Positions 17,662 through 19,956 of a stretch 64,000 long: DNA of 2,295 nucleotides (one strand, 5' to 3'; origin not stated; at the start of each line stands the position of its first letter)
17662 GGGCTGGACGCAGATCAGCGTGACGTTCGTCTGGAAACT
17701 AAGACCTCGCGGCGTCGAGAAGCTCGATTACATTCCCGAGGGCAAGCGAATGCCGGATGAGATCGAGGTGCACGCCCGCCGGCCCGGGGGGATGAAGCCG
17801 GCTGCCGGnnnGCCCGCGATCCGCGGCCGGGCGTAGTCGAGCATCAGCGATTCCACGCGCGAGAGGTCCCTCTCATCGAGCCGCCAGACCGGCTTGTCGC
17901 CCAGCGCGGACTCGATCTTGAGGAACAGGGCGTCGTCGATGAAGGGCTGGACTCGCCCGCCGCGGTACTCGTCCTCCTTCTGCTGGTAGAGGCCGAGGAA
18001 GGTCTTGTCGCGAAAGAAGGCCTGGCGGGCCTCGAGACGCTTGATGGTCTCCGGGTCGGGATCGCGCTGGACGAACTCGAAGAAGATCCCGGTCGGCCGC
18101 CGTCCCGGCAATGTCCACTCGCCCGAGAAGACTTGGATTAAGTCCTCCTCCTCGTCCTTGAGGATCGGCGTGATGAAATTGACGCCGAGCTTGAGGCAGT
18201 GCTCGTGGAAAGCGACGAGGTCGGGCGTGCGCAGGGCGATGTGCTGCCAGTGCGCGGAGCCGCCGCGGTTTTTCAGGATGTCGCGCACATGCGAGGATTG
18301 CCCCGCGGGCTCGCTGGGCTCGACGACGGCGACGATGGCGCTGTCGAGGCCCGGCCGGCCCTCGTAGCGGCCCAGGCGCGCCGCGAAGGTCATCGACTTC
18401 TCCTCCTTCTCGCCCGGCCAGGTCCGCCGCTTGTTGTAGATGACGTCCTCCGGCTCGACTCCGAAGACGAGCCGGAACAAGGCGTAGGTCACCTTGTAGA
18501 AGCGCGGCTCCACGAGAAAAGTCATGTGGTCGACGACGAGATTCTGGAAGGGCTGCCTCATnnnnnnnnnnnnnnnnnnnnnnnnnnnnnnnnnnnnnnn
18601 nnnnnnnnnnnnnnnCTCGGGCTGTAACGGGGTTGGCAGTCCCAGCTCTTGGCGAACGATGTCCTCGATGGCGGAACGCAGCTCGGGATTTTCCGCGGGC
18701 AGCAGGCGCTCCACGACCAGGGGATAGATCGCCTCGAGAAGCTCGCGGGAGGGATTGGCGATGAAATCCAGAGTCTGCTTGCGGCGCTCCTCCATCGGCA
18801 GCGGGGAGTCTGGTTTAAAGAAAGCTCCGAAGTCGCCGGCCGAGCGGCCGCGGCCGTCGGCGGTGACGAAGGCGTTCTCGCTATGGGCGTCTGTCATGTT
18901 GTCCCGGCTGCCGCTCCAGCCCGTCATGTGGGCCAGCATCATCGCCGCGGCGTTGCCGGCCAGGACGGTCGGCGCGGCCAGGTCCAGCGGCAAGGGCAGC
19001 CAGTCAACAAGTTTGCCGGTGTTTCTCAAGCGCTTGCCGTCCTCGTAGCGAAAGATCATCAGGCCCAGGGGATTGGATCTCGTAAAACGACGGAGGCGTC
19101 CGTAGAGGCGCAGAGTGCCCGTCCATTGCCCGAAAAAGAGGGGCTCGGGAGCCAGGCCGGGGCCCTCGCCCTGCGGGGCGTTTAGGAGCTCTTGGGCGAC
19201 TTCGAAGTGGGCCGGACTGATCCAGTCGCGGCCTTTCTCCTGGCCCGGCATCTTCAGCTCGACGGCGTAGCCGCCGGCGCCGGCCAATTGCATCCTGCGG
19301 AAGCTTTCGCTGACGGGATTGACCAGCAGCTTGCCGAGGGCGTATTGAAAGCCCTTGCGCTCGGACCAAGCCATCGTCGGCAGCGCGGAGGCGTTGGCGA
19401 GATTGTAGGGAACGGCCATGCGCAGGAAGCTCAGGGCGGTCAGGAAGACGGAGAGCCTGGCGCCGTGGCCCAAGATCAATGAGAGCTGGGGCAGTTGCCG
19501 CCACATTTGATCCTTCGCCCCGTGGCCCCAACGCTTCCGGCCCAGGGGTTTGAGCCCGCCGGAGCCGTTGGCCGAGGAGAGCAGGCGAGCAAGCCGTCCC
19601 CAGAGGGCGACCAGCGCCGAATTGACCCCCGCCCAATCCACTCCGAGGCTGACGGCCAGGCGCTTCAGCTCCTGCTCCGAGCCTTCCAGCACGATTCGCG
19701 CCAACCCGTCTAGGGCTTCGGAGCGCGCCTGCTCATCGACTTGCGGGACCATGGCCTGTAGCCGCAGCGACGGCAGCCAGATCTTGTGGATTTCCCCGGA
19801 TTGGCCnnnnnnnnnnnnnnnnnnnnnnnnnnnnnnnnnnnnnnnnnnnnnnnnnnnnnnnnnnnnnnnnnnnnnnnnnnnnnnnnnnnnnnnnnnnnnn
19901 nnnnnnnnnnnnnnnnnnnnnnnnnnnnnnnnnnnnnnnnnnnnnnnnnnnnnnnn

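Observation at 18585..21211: Perfect 34-bp direct repeat brackets the beta-propeller gene and supplies stop and start codons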

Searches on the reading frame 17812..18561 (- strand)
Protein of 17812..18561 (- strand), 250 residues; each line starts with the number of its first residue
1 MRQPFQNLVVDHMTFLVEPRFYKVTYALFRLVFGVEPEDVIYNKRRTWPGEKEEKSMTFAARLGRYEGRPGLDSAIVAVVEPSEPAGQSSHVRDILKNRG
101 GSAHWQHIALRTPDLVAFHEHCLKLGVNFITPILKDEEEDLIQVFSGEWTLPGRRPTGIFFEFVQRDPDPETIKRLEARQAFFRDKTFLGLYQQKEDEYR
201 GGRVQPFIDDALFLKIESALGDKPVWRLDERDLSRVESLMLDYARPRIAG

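Call 10: search_protein_families(library=pfam, proteins=[window:17812-18561:-], max_evalue=0.01)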
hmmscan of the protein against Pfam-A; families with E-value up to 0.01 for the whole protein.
window:17812-18561:- (250 aa): 0 families

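Call 14: find_encoding_contigs(protein=window:17812-18561:-, flank=10000, max_places=10)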
Protein window:17812-18561:- (250 aa): no gene with exactly this product is on record in the collection.

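Call 25: find_homologous_proteins(query=window:17812-18561:-, max_evalue=1e-8)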
Query window:17812-18561:- (250 aa): 869 proteins with E <= 1e-8 among 1710 candidates; the best 120 are listed.
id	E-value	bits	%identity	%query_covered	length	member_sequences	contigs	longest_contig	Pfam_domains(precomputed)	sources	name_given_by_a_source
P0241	4.6e-167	572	100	100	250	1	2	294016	-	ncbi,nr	ncbi:MAG: hypothetical protein KGO96_02170 [Elusimicrobia bacterium]|nr:hypothetical protein [Elusim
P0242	6.0e-141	486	83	99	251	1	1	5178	-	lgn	-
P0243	4.6e-140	483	82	100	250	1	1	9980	-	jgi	jgi:hypothetical protein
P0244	3.4e-135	467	80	100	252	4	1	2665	-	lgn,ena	-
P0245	8.9e-134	463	78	100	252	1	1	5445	-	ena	-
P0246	1.6e-133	462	79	99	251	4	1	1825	-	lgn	-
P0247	4.0e-133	461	79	99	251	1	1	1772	-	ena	-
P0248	3.1e-130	451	77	99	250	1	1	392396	-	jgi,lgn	jgi:hypothetical protein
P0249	6.2e-130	450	78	99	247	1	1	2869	-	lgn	-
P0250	7.4e-130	450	77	99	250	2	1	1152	-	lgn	-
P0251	4.4e-129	447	75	100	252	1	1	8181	-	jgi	jgi:hypothetical protein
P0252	1.1e-128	446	78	100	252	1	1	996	-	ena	-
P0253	3.2e-128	445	77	98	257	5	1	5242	-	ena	-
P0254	3.3e-128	445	76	100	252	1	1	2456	-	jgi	jgi:hypothetical protein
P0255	8.1e-128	443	76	100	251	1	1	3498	-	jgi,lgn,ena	-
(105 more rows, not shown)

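Call 26: find_encoding_contigs(protein=P0241, flank=10000, max_places=6)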
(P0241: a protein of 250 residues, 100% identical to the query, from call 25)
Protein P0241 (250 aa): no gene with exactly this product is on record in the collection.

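Call 27: find_encoding_contigs(protein=P0243, flank=10000, max_places=4)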
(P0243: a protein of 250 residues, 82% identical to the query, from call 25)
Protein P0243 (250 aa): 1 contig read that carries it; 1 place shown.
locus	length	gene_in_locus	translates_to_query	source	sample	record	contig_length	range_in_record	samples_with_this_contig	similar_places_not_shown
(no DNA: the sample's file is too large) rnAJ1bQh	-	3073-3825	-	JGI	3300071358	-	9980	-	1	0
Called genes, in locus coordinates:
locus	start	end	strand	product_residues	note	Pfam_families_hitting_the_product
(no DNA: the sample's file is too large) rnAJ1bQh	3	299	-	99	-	?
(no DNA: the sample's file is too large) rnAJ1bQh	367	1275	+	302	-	PF01557:FAA_hydrolase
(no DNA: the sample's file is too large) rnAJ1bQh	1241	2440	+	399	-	PF20510:HgmA_N (weak), PF04209:HgmA_C (faint)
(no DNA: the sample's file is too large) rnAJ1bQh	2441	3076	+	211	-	PF01613:Flavin_Reduct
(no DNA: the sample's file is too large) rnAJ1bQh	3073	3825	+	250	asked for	-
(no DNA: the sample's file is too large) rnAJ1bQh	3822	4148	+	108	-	-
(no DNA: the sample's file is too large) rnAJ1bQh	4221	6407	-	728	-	PF02897:Peptidase_S9_N, PF00326:Peptidase_S9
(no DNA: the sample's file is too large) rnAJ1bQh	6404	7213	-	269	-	-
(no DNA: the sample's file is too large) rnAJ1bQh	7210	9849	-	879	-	PF00133:tRNA-synt_1, PF01406:tRNA-synt_1e (faint), PF09334:tRNA-synt_1g, PF13603:tRNA-synt_1_2, PF00133:tRNA-synt_1, PF09334:tRNA-synt_1g (weak), PF08264:Anticodon_1, PF10458:Val_tRNA-synt_C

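Call 28: find_encoding_contigs(protein=P0248, flank=10000, max_places=4)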
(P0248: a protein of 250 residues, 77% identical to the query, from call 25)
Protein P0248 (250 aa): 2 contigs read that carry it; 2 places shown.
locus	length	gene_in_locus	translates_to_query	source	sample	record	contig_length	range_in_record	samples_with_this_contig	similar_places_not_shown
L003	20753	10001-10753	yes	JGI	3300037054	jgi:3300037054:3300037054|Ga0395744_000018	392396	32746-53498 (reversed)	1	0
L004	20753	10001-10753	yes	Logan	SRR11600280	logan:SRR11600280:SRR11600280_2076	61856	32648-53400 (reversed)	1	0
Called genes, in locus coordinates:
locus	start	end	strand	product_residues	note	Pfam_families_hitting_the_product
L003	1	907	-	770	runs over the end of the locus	PF01725:Ham1p_like, PF00515:TPR_1 (faint), PF13414:TPR_11 (weak), PF13432:TPR_16, PF14559:TPR_19 (weak), PF21033:RMD1-3 (weak), PF13414:TPR_11 (weak), PF23914:TPR_CcmH_CycH (weak), +12 more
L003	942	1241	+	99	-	PF04972:BON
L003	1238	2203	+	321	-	PF00730:HhH-GPD, PF00633:HHH (weak)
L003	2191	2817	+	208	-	PF24521:Ank_KRIT1 (faint), PF00023:Ank (faint), PF12796:Ank_2, PF13637:Ank_4 (faint), PF13857:Ank_5 (faint), PF13606:Ank_3 (faint), PF12796:Ank_2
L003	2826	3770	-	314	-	PF01571:GCV_T, PF08669:GCV_T_C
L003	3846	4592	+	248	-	-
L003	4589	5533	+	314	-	-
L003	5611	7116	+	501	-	PF01148:CTP_transf_1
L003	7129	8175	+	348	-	PF01557:FAA_hydrolase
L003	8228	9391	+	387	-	PF20510:HgmA_N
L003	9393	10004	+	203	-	PF01613:Flavin_Reduct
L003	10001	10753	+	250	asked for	-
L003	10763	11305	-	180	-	-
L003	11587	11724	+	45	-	-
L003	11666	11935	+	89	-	-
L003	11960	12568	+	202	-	PF12158:DUF3592 (weak)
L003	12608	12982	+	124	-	PF00072:Response_reg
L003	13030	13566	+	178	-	PF04542:Sigma70_r2, PF08281:Sigma70_r4_2, PF04545:Sigma70_r4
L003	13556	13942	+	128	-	PF13490:zf-HC2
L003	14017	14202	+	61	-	-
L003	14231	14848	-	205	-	-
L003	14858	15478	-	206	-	-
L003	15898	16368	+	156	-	-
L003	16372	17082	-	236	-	-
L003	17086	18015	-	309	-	PF00480:ROK, PF01869:BcrAD_BadFG (weak)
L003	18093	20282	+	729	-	PF00515:TPR_1 (faint), PF07719:TPR_2 (faint), PF13181:TPR_8 (faint), PF13414:TPR_11 (faint), PF13431:TPR_17 (faint), PF13371:TPR_9 (weak)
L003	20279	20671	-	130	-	PF00072:Response_reg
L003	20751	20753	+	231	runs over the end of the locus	PF01027:Bax1-I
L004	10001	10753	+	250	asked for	-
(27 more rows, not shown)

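Call 32: find_encoding_contigs(protein=P0242, flank=10000, max_places=4)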
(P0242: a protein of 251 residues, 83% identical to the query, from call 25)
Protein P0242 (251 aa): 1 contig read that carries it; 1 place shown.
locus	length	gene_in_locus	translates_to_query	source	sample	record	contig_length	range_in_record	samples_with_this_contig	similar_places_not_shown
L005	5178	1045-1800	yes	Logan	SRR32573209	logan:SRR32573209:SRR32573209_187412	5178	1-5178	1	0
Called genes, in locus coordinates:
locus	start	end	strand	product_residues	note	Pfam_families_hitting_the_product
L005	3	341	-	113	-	?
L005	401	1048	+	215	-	PF01613:Flavin_Reduct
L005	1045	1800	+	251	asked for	-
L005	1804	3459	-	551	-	-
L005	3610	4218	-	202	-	-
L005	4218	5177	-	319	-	?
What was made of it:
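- Both the kinase and the propeller are foreign to this site (calls 27, 28, 32).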

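Call 66: search_protein_families(library=ncbifam, proteins=[window:17812-18561:-], max_evalue=0.001)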
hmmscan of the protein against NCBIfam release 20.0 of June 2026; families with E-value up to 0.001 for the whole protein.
window:17812-18561:- (250 aa): 1 family
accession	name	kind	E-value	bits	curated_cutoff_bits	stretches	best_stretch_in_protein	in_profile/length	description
TIGR01263.1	4HPPD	equivalog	0.00095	18.7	277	0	79-132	215-266/353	4-hydroxyphenylpyruvate dioxygenase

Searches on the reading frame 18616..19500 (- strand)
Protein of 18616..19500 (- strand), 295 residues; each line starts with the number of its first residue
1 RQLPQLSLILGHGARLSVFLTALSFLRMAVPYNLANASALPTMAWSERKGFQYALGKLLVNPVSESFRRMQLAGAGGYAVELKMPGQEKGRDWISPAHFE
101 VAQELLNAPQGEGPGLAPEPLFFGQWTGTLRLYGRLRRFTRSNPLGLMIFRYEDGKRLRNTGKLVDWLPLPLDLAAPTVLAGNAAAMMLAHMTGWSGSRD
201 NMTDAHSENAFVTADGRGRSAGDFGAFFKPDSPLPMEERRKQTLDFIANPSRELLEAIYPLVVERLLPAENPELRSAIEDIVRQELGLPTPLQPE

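Call 76: search_solved_structures(query=A1, max_evalue=1, show_alignments=1)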
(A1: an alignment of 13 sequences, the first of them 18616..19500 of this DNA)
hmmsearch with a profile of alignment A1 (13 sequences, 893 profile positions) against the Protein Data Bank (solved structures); distinct sequences matched with E-value up to 1: 0.

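Call 77: search_protein_families(library=pfam, alignment_id=A1, max_evalue=0.01)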
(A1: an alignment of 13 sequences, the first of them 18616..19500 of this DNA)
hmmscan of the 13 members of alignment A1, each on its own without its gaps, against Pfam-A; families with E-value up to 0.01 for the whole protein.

A. member 1, window:18616-19500:- (295 aa): 0 families

B. families by the number of members that match (of 13 scanned): 0 families
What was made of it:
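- On Protein-kinase-like fold (C-terminal domain of the inserted protein): There is no Pfam or PDB sequence match (calls 76, 77), and activity is untested.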

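Call 83: predict_structure(alignment_id=A1)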
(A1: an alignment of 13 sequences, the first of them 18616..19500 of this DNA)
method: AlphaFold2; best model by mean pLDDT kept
length: 295 residues; sequences in the alignment: 13
mean_pLDDT: 90.2   pTM: 0.89
mean pLDDT of the five models: 90.2, 86.8, 86.7, 86.5, 84.8
residues with pLDDT >= 90: 216; 70-90: 69; 50-70: 9; < 50: 1
segments of 3 or more residues with pLDDT < 50: none
pLDDT, mean of each block of 10 residues (from residue 1): 91 92 94 90 93 94 92 91 88 89 90 77 93 93 93 92 75 87 95 91 87 92 91 95 95 96 90 91 95 56
secondary structure, 60 per line:
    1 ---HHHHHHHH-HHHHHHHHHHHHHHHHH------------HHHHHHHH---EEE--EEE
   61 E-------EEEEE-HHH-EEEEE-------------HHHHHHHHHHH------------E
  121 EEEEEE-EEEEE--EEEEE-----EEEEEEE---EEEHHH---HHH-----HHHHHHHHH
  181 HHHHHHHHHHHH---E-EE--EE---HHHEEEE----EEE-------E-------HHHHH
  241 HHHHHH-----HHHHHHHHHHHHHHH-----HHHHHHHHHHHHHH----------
elements in order: H4-11 H13-29 H42-49 E53-55 E58-61 E69-73 E79-83 H97-107 E120-126 E128-132 E135-139 E145-151 E155-157 H172-192 E210-213 E218-220 H236-246 H252-266 H272-285
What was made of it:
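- On Protein-kinase-like fold (C-terminal domain of the inserted protein): The AF2 model has pLDDT 90.2 and pTM 0.89 (call 83).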

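Call 85: fold_search(model_id=the predicted structure, library=pdb)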
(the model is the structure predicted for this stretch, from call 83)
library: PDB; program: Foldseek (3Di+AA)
matches with E <= 10: 1831; with E <= 0.001: 222
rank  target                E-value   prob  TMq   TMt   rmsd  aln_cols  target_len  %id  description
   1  2fum_A                9.9e-06  1.00  0.31  0.34  11.9       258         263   13  Catalytic domain of protein kinase PknB from Mycobacterium tuberculosis in complex with mitoxantrone (released 2006-08-01)
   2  1mru_A                1.1e-05  1.00  0.39  0.42  10.6       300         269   16  Intracellular Ser/Thr protein kinase domain of Mycobacterium tuberculosis PknB. (released 2003-02-11)
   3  1mru_B                1.6e-05  1.00  0.36  0.39  10.9       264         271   14  Intracellular Ser/Thr protein kinase domain of Mycobacterium tuberculosis PknB. (released 2003-02-11)
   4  1o6y                  3.1e-05  1.00  0.34  0.37  11.1       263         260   14  Catalytic domain of PknB kinase from Mycobacterium tuberculosis (released 2003-01-30)
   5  5u94                  5.8e-05  1.00  0.35  0.38  10.4       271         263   15  Crystal structure of the Mycobacterium tuberculosis PASTA kinase PknB in complex with the potential theraputic kinase in (released 2017-12-20)
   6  4mnf_A                6.5e-05  1.00  0.34  0.38  12.2       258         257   14  Crystal structure of BRAF-V600E bound to GDC0879 (released 2014-06-18)
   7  7ukz_B                6.9e-05  1.00  0.34  0.34  12.4       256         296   11  CDK11 in complex with small molecule inhibitor OTS964 (released 2022-10-26)
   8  4cyi_F                6.9e-05  0.99  0.32  0.26   9.9       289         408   12  Chaetomium thermophilum Pan3 (released 2014-06-11)
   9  4y8d_A                7.3e-05  1.00  0.39  0.43   9.1       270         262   15  Crystal structure of Cyclin-G associated kinase (GAK) complexed with selective 12i inhibitor (released 2015-04-08)
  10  6pdp_A                7.7e-05  1.00  0.39  0.42   9.6       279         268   13  Human PIM1 bound to benzothiophene inhibitor 379 (released 2019-07-24)
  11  7rj6_A                8.7e-05  1.00  0.37  0.36  11.6       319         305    9  CRYSTAL STRUCTURE OF AP2 ASSOCIATED KINASE 1 ISOFORM 1 COMPLEXED WITH LIGAND (2R)-2-AMINO-N-[3-(DIFLUOROM ETHOXY)-4-(1 (released 2022-02-23)
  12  2qoc                  8.7e-05  1.00  0.34  0.35  11.0       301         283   11  Human EphA3 kinase domain, phosphorylated, AMP-PNP bound structure (released 2007-08-21)
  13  4krd_A                9.2e-05  0.99  0.29  0.29  12.6       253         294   13  Crystal Structure of Pho85-Pcl10 Complex (released 2013-09-18)
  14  4yht_A                1.0e-04  1.00  0.33  0.37  11.6       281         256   12  bRaf complexed with an inhibitor (released 2016-03-16)
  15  4xr7_E                1.1e-04  1.00  0.38  0.29   9.0       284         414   10  Structure of the Saccharomyces cerevisiae PAN2-PAN3 core complex (released 2015-01-28)
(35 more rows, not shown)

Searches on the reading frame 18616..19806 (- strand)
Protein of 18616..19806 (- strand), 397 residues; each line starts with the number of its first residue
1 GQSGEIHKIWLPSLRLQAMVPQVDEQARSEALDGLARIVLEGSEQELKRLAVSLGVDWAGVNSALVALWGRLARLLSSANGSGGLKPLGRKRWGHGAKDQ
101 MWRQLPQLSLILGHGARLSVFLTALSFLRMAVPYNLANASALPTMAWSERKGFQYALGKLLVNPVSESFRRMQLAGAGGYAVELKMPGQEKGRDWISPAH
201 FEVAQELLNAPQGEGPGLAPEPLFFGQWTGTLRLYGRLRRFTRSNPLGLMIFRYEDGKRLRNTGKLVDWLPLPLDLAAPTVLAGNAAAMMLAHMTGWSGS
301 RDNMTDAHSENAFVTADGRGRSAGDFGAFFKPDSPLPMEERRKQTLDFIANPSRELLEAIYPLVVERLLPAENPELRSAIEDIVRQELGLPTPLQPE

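Call 74: search_protein_representatives(protein=window:18616-19806:-)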
Query: 397 residues. Proteins with E-value up to 0.001 (for the whole library): 86; up to 1e-10: 62; up to 1e-30: 33. The best 86 are listed.
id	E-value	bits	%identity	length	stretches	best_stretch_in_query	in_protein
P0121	3.9e-218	740.6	100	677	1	1-333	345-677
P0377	6.7e-99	348.0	38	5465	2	92-392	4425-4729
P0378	4.5e-57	210.3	42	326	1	72-390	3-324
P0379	3.2e-52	194.3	42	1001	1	95-390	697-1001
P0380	2.2e-51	191.5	42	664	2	48-353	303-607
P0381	5.7e-51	190.2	40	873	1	67-390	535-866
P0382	1.3e-50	189.0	43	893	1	91-390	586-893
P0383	1.7e-48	182.1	39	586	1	26-390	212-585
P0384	2.0e-48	181.8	41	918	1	14-391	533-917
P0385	4.2e-46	174.2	41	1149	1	64-391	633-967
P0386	6.6e-46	173.5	41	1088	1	67-373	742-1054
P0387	2.5e-45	171.6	38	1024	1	67-390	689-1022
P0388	5.3e-45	170.5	39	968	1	30-394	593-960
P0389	5.2e-44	167.3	39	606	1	16-350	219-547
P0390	9.1e-42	159.9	39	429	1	96-389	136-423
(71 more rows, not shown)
